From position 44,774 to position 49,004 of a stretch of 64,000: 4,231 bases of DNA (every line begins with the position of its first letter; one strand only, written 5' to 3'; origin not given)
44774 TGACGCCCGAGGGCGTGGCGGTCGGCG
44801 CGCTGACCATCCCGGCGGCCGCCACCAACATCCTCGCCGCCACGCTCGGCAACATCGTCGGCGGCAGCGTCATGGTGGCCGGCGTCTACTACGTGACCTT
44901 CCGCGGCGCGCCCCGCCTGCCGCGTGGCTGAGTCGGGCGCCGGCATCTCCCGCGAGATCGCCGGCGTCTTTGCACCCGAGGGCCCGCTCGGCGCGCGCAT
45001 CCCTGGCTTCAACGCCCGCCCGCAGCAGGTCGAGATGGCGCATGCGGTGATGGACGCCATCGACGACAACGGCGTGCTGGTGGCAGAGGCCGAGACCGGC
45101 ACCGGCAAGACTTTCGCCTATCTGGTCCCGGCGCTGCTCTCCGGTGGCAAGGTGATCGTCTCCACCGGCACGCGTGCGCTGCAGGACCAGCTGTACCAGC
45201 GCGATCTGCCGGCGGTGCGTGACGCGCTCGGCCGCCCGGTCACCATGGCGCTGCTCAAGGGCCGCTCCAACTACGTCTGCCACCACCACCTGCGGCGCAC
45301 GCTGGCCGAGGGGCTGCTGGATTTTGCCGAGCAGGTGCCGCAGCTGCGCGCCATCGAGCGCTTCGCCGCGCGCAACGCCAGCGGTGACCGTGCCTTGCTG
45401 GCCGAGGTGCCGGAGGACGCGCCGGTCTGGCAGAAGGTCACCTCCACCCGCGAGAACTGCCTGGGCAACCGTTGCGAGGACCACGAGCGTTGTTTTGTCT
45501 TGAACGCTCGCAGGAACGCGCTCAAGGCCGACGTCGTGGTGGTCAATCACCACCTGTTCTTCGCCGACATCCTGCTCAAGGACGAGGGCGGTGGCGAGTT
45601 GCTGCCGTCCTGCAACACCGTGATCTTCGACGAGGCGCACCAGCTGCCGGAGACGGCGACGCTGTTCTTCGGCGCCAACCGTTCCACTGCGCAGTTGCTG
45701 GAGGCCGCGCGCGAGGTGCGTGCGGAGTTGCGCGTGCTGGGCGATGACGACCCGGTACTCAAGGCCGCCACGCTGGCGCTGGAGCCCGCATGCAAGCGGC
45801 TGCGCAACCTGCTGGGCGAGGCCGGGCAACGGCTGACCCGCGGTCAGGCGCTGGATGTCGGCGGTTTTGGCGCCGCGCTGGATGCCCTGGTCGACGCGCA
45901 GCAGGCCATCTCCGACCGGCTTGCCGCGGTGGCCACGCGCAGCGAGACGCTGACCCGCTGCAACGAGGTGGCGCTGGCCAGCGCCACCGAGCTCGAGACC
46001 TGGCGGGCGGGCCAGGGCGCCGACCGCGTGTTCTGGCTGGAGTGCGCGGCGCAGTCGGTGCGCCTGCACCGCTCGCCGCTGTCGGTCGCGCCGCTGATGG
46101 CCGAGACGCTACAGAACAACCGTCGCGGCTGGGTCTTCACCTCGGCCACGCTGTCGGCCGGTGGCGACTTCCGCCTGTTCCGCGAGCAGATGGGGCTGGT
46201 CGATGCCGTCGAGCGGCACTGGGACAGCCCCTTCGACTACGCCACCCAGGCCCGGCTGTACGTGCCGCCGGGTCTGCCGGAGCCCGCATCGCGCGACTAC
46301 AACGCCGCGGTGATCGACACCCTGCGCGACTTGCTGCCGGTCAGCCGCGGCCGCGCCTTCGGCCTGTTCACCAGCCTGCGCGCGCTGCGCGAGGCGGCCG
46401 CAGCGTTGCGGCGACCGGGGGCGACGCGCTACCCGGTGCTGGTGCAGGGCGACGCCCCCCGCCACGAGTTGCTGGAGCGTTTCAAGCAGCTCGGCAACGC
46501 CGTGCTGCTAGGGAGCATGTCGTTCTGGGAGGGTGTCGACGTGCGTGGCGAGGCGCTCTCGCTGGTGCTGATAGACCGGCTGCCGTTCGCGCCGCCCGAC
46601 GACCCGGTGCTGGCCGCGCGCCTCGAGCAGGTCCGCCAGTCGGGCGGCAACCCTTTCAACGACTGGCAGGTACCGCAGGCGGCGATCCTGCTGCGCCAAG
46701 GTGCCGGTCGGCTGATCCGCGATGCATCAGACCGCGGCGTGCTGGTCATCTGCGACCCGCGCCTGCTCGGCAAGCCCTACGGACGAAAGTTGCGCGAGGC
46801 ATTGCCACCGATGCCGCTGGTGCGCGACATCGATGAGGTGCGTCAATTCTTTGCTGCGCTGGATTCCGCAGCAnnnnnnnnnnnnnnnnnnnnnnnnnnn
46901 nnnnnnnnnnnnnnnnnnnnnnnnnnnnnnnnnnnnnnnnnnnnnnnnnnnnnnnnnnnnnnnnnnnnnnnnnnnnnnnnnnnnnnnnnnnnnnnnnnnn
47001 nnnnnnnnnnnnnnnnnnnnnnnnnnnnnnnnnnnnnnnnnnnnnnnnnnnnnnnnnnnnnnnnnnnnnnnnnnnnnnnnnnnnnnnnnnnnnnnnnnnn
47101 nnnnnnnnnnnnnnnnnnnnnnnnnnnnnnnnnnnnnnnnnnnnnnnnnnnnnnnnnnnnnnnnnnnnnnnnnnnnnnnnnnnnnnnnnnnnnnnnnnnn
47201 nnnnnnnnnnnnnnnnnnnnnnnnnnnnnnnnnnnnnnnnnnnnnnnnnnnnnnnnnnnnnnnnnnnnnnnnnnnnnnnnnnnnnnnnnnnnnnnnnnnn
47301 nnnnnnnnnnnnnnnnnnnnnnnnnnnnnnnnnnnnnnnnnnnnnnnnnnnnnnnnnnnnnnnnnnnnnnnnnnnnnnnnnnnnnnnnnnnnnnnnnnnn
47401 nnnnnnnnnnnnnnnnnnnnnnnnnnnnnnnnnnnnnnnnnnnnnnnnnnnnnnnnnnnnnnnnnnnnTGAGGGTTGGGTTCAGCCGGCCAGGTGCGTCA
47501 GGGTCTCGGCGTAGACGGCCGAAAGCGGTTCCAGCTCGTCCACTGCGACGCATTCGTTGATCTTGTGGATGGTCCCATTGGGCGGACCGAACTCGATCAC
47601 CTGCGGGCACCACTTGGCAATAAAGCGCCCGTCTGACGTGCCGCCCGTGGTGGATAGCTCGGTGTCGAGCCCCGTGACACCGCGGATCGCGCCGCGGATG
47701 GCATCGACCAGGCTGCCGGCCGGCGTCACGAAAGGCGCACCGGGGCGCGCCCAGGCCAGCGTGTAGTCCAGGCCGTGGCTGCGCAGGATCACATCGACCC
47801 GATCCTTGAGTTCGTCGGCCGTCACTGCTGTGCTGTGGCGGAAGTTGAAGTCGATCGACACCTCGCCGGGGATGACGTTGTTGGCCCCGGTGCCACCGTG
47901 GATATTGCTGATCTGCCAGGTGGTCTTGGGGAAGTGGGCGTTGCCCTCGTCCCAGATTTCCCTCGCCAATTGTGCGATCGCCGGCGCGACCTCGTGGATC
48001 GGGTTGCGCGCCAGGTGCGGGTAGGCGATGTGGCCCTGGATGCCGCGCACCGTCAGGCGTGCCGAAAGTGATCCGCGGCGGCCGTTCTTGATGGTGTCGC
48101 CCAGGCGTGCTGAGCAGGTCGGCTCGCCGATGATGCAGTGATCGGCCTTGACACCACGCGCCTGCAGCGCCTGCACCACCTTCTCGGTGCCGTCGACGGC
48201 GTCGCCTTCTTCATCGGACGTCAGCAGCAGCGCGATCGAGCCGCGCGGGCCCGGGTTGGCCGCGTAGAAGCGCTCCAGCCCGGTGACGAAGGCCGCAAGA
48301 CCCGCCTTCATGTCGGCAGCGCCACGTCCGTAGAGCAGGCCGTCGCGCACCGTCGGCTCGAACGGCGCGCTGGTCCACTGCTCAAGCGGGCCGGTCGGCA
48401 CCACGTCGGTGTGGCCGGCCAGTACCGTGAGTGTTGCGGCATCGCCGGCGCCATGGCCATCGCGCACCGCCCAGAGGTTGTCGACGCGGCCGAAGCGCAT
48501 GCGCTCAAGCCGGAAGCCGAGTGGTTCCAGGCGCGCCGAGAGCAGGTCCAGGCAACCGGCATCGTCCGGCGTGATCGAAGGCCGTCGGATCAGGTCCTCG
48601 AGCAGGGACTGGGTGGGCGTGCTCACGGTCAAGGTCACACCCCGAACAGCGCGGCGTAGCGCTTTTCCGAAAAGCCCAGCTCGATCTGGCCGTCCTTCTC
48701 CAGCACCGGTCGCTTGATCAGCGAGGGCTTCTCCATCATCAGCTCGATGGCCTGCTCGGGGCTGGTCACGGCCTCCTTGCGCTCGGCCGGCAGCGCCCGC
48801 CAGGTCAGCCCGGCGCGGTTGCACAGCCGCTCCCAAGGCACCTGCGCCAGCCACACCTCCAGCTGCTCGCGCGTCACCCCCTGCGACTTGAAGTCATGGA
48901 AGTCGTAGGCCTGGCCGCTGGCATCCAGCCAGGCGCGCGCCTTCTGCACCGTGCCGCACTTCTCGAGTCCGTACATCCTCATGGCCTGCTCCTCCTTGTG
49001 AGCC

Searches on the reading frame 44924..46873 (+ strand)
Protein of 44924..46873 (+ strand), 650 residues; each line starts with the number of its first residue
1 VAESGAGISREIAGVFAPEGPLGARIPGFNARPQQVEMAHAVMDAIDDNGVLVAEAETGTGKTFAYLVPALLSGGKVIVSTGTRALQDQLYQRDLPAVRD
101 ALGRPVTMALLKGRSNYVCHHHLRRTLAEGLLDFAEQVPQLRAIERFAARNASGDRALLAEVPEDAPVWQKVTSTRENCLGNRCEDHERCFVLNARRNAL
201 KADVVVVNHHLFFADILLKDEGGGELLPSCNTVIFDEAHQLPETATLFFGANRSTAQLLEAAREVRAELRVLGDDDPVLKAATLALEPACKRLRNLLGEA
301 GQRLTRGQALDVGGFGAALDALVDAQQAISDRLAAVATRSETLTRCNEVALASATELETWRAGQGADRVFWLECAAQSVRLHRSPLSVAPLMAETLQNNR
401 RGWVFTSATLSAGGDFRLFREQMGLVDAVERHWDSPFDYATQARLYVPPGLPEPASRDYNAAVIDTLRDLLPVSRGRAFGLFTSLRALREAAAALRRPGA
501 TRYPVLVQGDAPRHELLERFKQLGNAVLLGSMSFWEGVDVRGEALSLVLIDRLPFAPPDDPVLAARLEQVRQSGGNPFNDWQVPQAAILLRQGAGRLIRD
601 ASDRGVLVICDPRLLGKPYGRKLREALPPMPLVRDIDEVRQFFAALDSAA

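Call 13: search_protein_families(library=pfam, proteins=[window:44924-46873:+], max_evalue=0.001)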
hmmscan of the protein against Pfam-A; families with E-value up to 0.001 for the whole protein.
window:44924-46873:+ (650 aa): 3 families
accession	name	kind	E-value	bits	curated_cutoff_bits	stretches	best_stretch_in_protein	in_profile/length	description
PF13307.12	Helicase_C_2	-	2.3e-44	151.9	25.3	1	468-629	2-169/170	Helicase C-terminal domain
PF00270.35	DEAD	-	1.5e-11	44.7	26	1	41-93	6-64/167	DEAD/DEAH box helicase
PF04851.21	ResIII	-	0.00048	20.5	22.5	0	30-91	3-70/164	Type III restriction enzyme, res subunit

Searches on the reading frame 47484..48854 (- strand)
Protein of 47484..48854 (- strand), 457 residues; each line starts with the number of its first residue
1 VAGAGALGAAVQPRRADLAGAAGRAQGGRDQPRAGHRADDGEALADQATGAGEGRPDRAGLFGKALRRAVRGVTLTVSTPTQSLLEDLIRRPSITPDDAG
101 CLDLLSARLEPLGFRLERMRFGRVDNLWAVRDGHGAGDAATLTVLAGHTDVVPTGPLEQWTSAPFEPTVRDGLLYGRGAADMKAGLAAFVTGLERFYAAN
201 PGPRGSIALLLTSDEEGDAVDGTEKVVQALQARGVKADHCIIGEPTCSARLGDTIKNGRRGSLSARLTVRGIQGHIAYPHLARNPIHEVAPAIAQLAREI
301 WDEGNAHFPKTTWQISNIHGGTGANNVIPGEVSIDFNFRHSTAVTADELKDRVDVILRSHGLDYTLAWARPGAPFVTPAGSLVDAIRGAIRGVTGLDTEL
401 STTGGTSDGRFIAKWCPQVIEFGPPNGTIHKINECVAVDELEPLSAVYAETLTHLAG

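Call 13: search_protein_families(library=pfam, proteins=[window:47484-48854:-], max_evalue=0.001)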
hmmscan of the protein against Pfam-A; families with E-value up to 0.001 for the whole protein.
window:47484-48854:- (457 aa): 2 families
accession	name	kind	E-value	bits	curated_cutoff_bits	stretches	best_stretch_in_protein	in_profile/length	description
PF01546.33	Peptidase_M20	-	4.2e-46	157.9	24.6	1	145-453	2-205/206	Peptidase family M20/M25/M40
PF07687.19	M20_dimer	-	2e-27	95.7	21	1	257-364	1-106/107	Peptidase dimerisation domain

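Call 94: search_protein_families(library=ncbifam, proteins=[window:47484-48854:-], max_evalue=0.1)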
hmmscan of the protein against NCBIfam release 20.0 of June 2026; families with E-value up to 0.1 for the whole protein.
window:47484-48854:- (457 aa): 60 families (the best 25 are shown)
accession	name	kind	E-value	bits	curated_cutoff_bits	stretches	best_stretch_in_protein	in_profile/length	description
NF009557.0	PRK13009.1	equivalog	5.9e-161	535.8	284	1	80-455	4-374/377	succinyl-diaminopimelate desuccinylase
TIGR01246.1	dapE_proteo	equivalog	1.2e-149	498.4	361.8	1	83-455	3-370/370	succinyl-diaminopimelate desuccinylase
TIGR01910.1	DapE-ArgE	subfamily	4.1e-55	187.5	217.6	1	83-442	2-368/373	ArgE/DapE family deacylase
NF006399.0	PRK08651.1-2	equivalog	9.9e-42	143.4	381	2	86-300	11-217/405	succinyl-diaminopimelate desuccinylase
NF005710.0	PRK07522.1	subfamily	6.9e-40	137.4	412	1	124-443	56-376/391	acetylornithine deacetylase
NF006365.0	PRK08588.1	subfamily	2.4e-39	135.8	289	1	137-453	61-378/383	succinyl-diaminopimelate desuccinylase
TIGR01892.1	AcOrn-deacetyl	equivalog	3.2e-36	125.2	297.7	1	98-447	17-360/365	acetylornithine deacetylase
NF006400.0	PRK08651.1-3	equivalog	6.4e-34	117.4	374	1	145-455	88-406/410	succinyl-diaminopimelate desuccinylase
NF005306.0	PRK06837.1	subfamily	3e-33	115.3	376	1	143-449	100-415/427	ArgE/DapE family deacylase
TIGR01900.1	dapE-gram_pos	equivalog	6.3e-31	107.5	304.2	1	82-450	6-348/351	succinyl-diaminopimelate desuccinylase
NF010589.0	PRK13983.1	equivalog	1.3e-30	106.7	333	1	137-452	83-406/409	M20 family metallo-hydrolase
NF009555.0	PRK13004.1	equivalog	1.5e-28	99.8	321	1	82-354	18-276/399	YgeY family selenium metabolism-linked hydrolase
NF003474.0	PRK05111.1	equivalog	4.2e-28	98.3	460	1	99-359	33-284/383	acetylornithine deacetylase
NF009558.0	PRK13013.1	equivalog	7.3e-28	97.4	428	1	83-455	20-423/429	acetylornithine deacetylase/succinyl-diaminopimelate desuccinylase family protein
NF006596.0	PRK09133.1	subfamily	1.7e-24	86.2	349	1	106-297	67-261/474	hypothetical protein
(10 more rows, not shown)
